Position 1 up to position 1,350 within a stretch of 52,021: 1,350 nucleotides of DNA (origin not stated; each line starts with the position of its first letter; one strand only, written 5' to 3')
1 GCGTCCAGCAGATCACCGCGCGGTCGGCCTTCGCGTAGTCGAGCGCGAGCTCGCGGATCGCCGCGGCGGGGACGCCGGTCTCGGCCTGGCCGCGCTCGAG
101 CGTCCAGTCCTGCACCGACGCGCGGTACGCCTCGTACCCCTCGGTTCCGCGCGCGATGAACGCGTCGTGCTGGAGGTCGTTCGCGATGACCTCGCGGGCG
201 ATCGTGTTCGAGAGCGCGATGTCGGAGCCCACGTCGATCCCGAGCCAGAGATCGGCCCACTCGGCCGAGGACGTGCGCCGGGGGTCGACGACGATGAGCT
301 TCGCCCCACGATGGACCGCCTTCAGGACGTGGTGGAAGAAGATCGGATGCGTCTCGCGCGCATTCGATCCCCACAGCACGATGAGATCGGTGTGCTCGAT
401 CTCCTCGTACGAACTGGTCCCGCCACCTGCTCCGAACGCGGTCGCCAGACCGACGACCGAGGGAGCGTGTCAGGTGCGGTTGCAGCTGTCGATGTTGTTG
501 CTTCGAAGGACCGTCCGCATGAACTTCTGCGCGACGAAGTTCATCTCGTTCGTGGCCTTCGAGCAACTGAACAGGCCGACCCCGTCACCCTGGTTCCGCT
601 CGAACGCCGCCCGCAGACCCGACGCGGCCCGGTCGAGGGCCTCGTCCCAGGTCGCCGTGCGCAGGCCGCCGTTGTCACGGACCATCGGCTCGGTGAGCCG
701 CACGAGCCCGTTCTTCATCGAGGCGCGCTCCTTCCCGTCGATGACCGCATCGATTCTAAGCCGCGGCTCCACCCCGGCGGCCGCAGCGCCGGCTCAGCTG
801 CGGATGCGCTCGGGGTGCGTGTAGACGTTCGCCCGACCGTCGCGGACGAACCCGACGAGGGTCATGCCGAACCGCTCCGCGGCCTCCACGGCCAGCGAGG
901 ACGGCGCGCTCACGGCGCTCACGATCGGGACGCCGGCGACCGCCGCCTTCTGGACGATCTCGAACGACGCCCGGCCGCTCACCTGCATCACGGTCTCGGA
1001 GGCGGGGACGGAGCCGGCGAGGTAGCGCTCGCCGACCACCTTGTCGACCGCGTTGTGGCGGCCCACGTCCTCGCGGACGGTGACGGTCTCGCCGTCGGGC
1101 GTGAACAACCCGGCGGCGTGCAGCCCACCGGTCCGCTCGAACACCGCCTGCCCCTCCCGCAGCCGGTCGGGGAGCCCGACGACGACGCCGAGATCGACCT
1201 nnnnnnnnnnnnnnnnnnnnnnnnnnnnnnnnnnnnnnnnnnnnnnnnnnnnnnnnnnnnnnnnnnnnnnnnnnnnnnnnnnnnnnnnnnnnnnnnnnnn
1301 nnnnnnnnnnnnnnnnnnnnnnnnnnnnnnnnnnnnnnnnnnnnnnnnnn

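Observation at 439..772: In-frame UGA plus fdhF-type SECIS: a selenocysteine formate dehydrogenase that an ORF caller splits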

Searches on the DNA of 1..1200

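Call 12: search_rna_families(source=window, start=1, end=1200, threshold=evalue, max_evalue=10, show_alignments=3)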
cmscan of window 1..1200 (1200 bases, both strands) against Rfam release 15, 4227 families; matches with E-value up to 10: 4.
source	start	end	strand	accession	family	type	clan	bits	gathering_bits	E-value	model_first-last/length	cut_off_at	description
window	417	475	-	RF01989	SECIS_3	Cis-reg;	-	20.9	63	0.1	1-59/59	no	Selenocysteine insertion sequence 3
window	484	569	-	RF03044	Proteo-phage-1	Gene; sRNA;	-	16.6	42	4.5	1-82/82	no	Proteo-phage-1 RNA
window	123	199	+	RF02228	sX9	Gene; sRNA;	-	16.3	44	3.9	1-76/76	no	Xanthomonas sRNA sX9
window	556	597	-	RF02248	Six3os1_3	Gene; lncRNA;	-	11.4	40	4.9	1-75/75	no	Six3os1 conserved region 3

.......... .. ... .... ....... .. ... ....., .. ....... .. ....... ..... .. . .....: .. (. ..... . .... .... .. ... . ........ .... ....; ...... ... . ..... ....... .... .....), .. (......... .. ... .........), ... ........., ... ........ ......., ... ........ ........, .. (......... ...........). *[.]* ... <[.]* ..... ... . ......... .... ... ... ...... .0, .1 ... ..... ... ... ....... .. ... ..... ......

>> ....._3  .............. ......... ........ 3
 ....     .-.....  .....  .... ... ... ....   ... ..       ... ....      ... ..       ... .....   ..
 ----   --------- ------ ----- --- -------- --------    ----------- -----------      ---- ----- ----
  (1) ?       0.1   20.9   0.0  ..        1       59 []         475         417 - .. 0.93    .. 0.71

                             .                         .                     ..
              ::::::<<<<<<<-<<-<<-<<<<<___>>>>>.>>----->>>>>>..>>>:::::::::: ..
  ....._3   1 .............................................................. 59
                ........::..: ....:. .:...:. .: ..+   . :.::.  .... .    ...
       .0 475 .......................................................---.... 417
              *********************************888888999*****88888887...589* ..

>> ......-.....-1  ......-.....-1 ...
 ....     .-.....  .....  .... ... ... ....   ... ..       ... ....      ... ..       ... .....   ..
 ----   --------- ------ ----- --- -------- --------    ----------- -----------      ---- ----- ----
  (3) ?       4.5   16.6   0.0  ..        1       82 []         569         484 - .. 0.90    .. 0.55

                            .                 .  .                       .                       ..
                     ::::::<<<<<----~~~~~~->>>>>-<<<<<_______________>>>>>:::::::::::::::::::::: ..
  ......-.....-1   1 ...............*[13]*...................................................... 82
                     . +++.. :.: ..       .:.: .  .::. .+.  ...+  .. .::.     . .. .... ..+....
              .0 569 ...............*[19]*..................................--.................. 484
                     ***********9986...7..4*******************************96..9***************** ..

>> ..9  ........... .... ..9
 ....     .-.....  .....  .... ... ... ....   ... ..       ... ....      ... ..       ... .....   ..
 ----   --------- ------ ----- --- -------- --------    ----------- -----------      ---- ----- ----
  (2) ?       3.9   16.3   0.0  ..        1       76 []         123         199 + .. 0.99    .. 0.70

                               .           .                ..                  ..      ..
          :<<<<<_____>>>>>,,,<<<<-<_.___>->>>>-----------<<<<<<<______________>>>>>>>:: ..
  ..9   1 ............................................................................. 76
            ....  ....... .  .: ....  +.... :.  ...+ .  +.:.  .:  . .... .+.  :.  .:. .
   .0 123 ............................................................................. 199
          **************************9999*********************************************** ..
